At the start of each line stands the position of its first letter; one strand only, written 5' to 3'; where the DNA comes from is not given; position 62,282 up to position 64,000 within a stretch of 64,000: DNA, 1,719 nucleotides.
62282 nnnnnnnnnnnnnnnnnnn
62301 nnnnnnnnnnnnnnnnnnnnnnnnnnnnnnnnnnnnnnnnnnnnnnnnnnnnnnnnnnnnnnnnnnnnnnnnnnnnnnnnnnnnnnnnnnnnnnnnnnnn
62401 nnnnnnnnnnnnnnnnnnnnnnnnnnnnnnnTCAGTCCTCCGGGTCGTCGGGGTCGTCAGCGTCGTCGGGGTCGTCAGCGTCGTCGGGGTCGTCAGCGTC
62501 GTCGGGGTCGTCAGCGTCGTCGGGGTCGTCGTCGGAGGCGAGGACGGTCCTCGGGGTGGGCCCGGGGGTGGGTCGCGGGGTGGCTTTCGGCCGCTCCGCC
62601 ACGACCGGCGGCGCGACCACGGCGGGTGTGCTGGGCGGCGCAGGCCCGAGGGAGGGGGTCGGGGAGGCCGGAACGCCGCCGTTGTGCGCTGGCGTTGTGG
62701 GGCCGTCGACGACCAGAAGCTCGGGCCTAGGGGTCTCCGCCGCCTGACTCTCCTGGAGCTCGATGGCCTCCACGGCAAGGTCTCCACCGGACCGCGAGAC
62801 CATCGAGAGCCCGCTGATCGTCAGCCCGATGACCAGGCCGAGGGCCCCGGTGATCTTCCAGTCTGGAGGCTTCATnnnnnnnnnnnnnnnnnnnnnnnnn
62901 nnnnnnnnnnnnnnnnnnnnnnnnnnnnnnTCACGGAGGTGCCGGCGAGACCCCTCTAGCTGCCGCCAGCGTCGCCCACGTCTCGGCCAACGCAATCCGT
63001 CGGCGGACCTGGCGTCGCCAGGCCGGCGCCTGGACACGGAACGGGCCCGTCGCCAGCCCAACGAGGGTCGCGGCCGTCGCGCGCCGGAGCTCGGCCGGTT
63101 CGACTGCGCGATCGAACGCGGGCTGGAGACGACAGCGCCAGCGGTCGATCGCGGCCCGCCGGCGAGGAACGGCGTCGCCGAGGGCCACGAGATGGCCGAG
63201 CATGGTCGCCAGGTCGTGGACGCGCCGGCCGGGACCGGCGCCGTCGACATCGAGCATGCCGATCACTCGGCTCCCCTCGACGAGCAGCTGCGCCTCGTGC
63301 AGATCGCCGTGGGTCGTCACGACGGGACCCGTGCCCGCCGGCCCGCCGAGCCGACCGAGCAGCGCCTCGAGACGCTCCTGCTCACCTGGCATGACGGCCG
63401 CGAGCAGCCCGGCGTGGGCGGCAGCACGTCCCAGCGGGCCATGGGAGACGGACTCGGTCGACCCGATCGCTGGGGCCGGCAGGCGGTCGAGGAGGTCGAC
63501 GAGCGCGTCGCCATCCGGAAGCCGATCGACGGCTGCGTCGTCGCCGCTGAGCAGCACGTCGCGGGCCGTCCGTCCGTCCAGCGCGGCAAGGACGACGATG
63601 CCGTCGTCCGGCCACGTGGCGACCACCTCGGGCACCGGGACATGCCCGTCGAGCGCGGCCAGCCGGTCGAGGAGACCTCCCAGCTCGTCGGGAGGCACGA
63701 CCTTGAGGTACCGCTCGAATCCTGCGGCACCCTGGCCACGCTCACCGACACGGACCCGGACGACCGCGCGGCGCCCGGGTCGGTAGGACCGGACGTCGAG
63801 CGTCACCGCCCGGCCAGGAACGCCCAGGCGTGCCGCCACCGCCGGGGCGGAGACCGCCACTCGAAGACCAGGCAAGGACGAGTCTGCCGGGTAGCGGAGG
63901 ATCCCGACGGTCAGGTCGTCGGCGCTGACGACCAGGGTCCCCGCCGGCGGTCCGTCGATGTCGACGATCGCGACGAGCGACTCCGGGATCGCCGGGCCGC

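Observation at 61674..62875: Paralogous pair of secreted/anchored proteins whose C-termini are built from 18-bp in-frame tandem repeats of opposite character (SVATVA versus DDPDDA)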

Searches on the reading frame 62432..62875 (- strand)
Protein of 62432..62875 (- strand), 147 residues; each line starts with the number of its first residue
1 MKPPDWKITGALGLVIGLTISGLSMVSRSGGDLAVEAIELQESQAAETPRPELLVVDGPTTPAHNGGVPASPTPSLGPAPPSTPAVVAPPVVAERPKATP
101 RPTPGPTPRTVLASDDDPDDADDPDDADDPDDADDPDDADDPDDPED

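Call 4: search_protein_families(library=pfam, proteins=[window:62432-62875:-], max_evalue=1)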
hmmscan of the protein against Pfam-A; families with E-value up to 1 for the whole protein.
window:62432-62875:- (147 aa): 0 families

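Call 5: search_protein_families(library=ncbifam, proteins=[window:62432-62875:-], max_evalue=1)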
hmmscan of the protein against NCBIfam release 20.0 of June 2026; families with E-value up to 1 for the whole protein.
window:62432-62875:- (147 aa): 0 families

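Call 9: find_homologous_proteins(query=window:62435-62875:-, max_evalue=0.01)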
Query seq(147 aa) (147 aa): 4 proteins with E <= 0.01 among 8000 candidates.
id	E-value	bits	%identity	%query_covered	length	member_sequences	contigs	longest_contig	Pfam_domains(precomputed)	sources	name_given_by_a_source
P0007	3.6e-47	178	69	98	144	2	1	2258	-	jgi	jgi:hypothetical protein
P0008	1.4e-26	112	59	71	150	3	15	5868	-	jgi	jgi:hypothetical protein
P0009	1.6e-26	111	65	69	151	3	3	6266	-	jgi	jgi:hypothetical protein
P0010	1.6e-5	43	-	-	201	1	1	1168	-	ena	-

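Call 15: find_encoding_contigs(protein=P0009, flank=10000, max_places=3)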
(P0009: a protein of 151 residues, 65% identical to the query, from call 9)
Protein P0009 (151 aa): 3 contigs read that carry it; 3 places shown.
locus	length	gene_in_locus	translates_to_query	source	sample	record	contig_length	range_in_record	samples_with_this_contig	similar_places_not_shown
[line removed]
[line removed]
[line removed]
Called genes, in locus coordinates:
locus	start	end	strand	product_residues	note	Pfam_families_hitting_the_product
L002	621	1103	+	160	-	-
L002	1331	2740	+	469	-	PF00672:HAMP, PF00512:HisKA, PF02518:HATPase_c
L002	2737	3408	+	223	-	PF00072:Response_reg, PF00486:Trans_reg_C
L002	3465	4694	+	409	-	PF01636:APH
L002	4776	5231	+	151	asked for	-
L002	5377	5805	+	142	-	-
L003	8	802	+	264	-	PF01636:APH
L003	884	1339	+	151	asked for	-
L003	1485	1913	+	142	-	-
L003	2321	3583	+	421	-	?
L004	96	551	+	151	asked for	-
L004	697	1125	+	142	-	-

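Call 16: find_encoding_contigs(protein=P0008, flank=10000, max_places=4)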
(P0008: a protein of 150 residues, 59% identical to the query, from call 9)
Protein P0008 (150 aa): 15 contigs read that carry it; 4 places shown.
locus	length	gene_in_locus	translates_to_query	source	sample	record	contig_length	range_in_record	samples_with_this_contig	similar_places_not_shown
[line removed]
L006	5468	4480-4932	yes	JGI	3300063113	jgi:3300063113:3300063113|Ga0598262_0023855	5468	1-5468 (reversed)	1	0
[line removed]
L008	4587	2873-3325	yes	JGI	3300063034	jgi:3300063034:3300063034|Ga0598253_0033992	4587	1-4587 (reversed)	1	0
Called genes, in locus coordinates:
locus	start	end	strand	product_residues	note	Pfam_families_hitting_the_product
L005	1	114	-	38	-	?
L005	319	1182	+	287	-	PF01863:YgjP-like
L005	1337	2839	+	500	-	PF00672:HAMP, PF00512:HisKA, PF02518:HATPase_c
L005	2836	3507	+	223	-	PF00072:Response_reg, PF00486:Trans_reg_C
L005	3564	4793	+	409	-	PF01636:APH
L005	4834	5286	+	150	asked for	-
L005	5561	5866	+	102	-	?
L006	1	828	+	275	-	?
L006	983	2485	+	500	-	PF00672:HAMP, PF00512:HisKA, PF02518:HATPase_c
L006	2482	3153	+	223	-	PF00072:Response_reg, PF00486:Trans_reg_C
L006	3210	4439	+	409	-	PF01636:APH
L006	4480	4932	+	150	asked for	-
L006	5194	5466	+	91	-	?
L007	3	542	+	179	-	?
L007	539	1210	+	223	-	PF00072:Response_reg, PF00486:Trans_reg_C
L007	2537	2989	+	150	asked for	-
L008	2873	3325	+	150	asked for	-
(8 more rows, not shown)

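Call 36: search_protein_families(library=ncbifam, proteins=[L009:6394-7965:+, L009:7962-8633:+, L009:8690-9919:+, L009:5885-6328:+], max_evalue=0.001)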
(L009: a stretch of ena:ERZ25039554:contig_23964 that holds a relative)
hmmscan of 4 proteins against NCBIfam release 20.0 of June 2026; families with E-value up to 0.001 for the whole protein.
L009:6394-7965:+ (523 aa): 82 families (the best 25 are shown)
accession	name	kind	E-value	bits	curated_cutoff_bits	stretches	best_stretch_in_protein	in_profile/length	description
TIGR01386.1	cztS_silS_copS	subfamily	4.1e-59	200.8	292.55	1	214-513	153-457/457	heavy metal sensor histidine kinase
NF040691.1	MtrAB_MtrB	equivalog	7.6e-47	160.5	450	1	219-515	182-493/507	MtrAB system histidine kinase MtrB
TIGR02966.1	phoR_proteo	equivalog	4.1e-46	157.5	334.2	1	299-511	112-332/333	phosphate regulon sensor histidine kinase PhoR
NF033092.0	HK_WalK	equivalog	8.4e-45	153.4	725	2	300-513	371-593/594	cell wall metabolism sensor histidine kinase WalK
NF046044.1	PnpS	equivalog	1.3e-44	152.9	400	1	301-513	170-390/390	two-component system histidine kinase PnpS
NF012163.2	BaeS_SmeS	equivalog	2.1e-42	145.6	500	1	222-503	161-447/457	sensor histidine kinase efflux regulator BaeS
NF007837.0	PRK10549.1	equivalog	3.5e-39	134.8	603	1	229-515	168-459/466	envelope stress sensor histidine kinase BaeS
NF008312.0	PRK11100.1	equivalog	2.8e-38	132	356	1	190-513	147-473/477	two-component system sensor histidine kinase CreC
NF007898.0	PRK10604.1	equivalog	6.8e-37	127.6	478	1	251-515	162-424/433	two-component system sensor histidine kinase RstB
NF007345.0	PRK09835.1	subfamily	2.3e-35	122.1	423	1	221-513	181-479/482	Cu(+)/Ag(+) sensor histidine kinase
NF041735.1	hist_kin_RppB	equivalog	1.2e-34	119.9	400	1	298-513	213-438/438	two-component system sensor histidine kinase RppB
NF008025.0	PRK10755.1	equivalog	8.2e-34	116.9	314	1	219-500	61-341/362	two-component system sensor histidine kinase PmrB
NF052314.1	T9SS_HK_PorY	subfamily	1.3e-33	116.7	350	1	272-493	182-400/418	PorY family sensor histidine kinase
NF007007.0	PRK09470.1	equivalog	5.1e-32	111.4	486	1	235-514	182-459/463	envelope stress sensor histidine kinase CpxA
NF012226.0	AdeS_HK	equivalog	5.8e-32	111.2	500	1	230-513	66-352/353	two-component sensor histidine kinase AdeS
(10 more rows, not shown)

L009:7962-8633:+ (223 aa): 96 families (the best 25 are shown)
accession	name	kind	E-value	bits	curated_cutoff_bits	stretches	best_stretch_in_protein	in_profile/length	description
TIGR01387.1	cztR_silR_copR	subfamily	6.2e-59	199.3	279.2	1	4-216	1-217/218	heavy metal response regulator transcription factor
NF045914.1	RespRegNblR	equivalog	4.7e-55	186.7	300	1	3-218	8-226/228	response regulator transcription factor NblR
NF041734.1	resp_reg_RppA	equivalog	2.1e-54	184.3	250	1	3-218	2-228/229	two-component system response regulator RppA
NF040689.1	MtrAB_MtrA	equivalog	1e-53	181.9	300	1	4-216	1-217/219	MtrAB system response regulator MtrA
NF007928.2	PRK10643.1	equivalog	2.6e-53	180.9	330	1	3-216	2-215/216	two-component system response regulator PmrA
TIGR02154.1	PhoB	equivalog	1e-52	178.7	296.2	1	2-217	3-225/226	phosphate regulon transcriptional regulator PhoB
NF041733.1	resp_reg_CseB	equivalog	4.6e-50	170.1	350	1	3-218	2-227/228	two-component system response regulator CseB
NF008567.0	PRK11517.1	equivalog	8.5e-50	169.2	353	1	3-220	2-221/223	response regulator transcription factor HprR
NF007346.1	PRK09836.1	equivalog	5.1e-48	163.8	420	1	3-222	2-226/227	copper/silver response regulator transcription factor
NF007663.1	PRK10336.1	equivalog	4.9e-47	160.5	345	1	3-216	2-215/219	quorum sensing response regulator transcription factor QseB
NF045991.1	RespRegCtrARhodob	equivalog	5e-47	160.5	350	1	3-219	2-223/224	response regulator transcription factor CtrA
NF012023.0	PRK15479.1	equivalog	2.5e-46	158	337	1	3-221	2-221/224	transcriptional regulator TctD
NF008296.0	PRK11083.1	equivalog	3.9e-46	157.3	273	1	2-218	4-226/228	two-component system response regulator CreB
NF045944.1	ResRegRpaBCyano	equivalog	4.8e-44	150.4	330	1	5-218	1-228/229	response regulator transcription factor RpaB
NF040534.1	resp_reg_YycF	equivalog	8.7e-43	146.2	340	1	3-220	2-230/231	response regulator YycF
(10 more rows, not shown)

L009:8690-9919:+ (409 aa): 2 families
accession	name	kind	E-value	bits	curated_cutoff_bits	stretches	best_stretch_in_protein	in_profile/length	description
NF033059.2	APH_3p_I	exception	2.2e-07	30.5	400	1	283-340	184-240/267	APH(3')-I family aminoglycoside O-phosphotransferase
NF033068.1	APH_3p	equivalog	4.8e-05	23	205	0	288-332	175-219/255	APH(3') family aminoglycoside O-phosphotransferase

L009:5885-6328:+ (147 aa): 0 families

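Call 53: search_protein_families(library=padloc, proteins=[window:62432-62875:-, L009:8690-9919:+], max_evalue=0.01)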
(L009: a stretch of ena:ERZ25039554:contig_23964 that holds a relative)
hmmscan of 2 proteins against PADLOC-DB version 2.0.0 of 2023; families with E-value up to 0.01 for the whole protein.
window:62432-62875:- (147 aa): 0 families

L009:8690-9919:+ (409 aa): 0 families

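Call 74: search_protein_families(library=pfam, proteins=[L027:4964-5329:+, L029:7321-7746:+, L031:7361-7831:+, L027:3651-4874:+, L009:5885-6328:+, L029:3003-3428:+], max_evalue=0.1)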
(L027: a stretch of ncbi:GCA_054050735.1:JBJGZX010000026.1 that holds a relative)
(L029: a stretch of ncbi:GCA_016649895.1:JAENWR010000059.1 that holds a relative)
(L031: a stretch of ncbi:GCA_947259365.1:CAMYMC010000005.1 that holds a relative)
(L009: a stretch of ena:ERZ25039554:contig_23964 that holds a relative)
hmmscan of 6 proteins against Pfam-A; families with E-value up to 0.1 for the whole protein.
L027:4964-5329:+ (122 aa): 0 families

L029:7321-7746:+ (142 aa): 0 families

L031:7361-7831:+ (157 aa): 0 families

L027:3651-4874:+ (407 aa): 0 families

L009:5885-6328:+ (147 aa): 0 families

L029:3003-3428:+ (141 aa): 0 families

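Call 91: search_protein_families(library=phrogs, proteins=[window:62432-62875:-], max_evalue=0.01)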
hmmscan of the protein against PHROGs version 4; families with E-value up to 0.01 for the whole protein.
window:62432-62875:- (147 aa): 0 families

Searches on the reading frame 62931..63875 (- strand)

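Call 4: search_protein_families(library=pfam, proteins=[window:62931-63875:-], max_evalue=1)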
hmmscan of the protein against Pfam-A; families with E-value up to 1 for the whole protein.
window:62931-63875:- (314 aa): 1 family
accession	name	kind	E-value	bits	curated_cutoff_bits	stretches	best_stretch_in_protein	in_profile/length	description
PF01636.29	APH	-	5.5e-09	36.6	23.2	1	67-237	42-221/239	Phosphotransferase enzyme family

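Call 5: search_protein_families(library=ncbifam, proteins=[window:62931-63875:-], max_evalue=1)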
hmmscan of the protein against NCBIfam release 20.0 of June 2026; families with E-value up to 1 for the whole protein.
window:62931-63875:- (314 aa): 9 families
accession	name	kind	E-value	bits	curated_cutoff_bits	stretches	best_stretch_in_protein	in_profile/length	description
NF033059.2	APH_3p_I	exception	1.3e-09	37.8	400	2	185-239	188-242/267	APH(3')-I family aminoglycoside O-phosphotransferase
NF033068.1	APH_3p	equivalog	2.7e-06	27.1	205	1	55-229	37-219/255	APH(3') family aminoglycoside O-phosphotransferase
NF051474.1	APH_3p_Ia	exception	0.00031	19.9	625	1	185-230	192-237/271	aminoglycoside O-phosphotransferase APH(3')-Ia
NF033065.0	APH_3p_IVa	exception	0.0011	18.5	530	1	182-225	178-221/262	aminoglycoside O-phosphotransferase APH(3')-IVa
NF011463.0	PRK14879.1-4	equivalog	0.0037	16.7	188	1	73-111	74-112/237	Kae1-associated kinase Bud32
NF041273.1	GlcN_kinase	equivalog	0.0072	15.6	550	1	158-212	228-280/391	glucosamine kinase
NF008738.0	PRK11768.1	equivalog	0.13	11.6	194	1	186-226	198-236/327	serine/threonine protein kinase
NF033064.0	APH_3p_IIIa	exception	0.17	11.3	530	1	185-224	184-223/264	aminoglycoside O-phosphotransferase APH(3')-IIIa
NF046102.1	CellCycRegCcrZ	equivalog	0.34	10.3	400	1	188-231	156-199/260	cell cycle regulator CcrZ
